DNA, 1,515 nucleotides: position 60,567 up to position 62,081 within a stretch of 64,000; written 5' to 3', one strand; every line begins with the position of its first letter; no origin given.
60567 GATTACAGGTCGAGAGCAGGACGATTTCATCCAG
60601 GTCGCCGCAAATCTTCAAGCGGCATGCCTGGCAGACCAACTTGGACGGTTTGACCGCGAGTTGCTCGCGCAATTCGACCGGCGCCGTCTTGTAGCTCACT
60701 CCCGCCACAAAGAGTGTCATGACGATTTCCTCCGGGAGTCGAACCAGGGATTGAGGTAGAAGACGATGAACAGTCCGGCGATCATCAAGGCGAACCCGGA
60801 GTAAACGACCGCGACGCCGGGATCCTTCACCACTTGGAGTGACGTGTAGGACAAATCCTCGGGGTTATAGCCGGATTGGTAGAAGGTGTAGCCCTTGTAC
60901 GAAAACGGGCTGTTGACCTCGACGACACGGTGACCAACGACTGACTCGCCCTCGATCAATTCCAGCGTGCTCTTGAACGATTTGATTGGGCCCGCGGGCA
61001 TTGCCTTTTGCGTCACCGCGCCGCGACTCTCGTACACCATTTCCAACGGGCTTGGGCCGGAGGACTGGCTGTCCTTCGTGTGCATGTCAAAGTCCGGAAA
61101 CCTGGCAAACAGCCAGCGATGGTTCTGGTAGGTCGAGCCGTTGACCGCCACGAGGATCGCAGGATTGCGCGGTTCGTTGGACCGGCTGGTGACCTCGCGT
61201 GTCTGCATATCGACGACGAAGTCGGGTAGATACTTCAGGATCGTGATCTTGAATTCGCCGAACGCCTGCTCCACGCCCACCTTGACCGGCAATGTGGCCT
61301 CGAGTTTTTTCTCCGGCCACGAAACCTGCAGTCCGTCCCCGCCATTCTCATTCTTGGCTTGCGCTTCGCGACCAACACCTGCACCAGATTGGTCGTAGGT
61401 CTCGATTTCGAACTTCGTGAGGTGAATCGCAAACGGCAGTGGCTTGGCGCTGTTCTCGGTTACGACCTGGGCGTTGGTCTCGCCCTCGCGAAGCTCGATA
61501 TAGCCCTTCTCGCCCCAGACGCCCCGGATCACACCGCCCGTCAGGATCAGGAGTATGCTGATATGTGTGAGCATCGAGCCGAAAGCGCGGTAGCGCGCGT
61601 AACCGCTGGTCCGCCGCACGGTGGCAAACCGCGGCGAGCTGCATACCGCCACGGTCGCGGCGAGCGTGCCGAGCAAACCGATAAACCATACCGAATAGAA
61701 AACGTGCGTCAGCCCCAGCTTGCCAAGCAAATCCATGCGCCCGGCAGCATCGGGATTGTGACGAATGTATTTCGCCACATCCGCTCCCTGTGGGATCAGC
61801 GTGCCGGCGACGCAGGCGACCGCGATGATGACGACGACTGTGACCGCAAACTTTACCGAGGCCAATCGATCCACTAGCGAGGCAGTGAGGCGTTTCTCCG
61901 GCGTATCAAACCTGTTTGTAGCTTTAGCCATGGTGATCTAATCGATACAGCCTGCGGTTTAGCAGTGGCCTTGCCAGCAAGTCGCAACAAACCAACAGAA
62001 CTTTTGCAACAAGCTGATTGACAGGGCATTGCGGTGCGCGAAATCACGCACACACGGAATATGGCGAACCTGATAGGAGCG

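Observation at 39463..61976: Shared sigma-54-like promoter motif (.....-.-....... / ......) upstream of three haem/cytochrome transcription units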

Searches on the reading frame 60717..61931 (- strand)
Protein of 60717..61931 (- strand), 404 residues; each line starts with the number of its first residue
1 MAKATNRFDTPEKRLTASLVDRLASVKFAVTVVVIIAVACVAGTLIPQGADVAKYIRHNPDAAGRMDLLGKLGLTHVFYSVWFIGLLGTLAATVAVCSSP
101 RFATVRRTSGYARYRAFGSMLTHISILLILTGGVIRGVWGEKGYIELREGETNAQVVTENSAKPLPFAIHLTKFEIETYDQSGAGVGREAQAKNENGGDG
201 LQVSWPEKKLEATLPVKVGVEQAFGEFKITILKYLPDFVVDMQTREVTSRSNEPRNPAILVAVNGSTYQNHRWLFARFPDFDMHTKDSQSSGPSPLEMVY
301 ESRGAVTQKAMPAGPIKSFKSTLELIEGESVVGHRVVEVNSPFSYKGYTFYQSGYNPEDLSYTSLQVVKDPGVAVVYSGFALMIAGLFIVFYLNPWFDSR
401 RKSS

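Call 8: search_protein_families(library=pfam, proteins=[window:60717-61931:-])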
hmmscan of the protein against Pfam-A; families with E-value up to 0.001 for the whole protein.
window:60717-61931:- (404 aa): 1 family
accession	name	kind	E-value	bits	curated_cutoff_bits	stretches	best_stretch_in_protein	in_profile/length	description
PF05140.19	ResB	-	5.1e-46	157.9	24.6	4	26-107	1-83/486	ResB-like family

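Call 25: find_related_loci(query=window:60717-61931:-, collection=metagenome_contigs, flank=6000)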
Query window:60717-61931:- (404 aa) in metagenome_contigs; peptide patterns used: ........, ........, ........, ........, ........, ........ (x = any residue, [..] = any of these).
70 stretches matched a pattern; 23 encode a relative of the query (tblastn E <= 1e-3); 22 distinct loci.
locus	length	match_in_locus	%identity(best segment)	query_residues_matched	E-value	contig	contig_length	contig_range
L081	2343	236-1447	88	1-404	0e+0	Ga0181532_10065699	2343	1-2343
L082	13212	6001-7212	90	1-404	0e+0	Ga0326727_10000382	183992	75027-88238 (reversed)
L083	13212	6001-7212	87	1-404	0e+0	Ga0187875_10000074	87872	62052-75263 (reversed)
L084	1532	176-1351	88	13-404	0e+0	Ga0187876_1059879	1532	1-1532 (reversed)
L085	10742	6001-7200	79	1-404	0e+0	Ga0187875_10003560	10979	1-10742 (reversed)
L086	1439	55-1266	79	1-404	0e+0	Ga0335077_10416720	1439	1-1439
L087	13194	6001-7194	76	1-398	0e+0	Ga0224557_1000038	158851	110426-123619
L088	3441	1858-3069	76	1-404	0e+0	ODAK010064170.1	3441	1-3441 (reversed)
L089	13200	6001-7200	75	1-404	0e+0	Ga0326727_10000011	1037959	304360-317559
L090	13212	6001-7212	75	1-404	0e+0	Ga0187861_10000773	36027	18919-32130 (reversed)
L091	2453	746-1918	78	12-402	0e+0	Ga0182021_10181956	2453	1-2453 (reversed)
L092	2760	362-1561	77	1-404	0e+0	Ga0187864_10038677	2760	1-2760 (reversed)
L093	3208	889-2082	72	1-402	0e+0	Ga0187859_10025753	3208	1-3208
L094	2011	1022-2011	85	13-342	0e+0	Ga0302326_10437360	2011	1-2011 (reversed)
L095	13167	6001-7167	66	11-404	5e-175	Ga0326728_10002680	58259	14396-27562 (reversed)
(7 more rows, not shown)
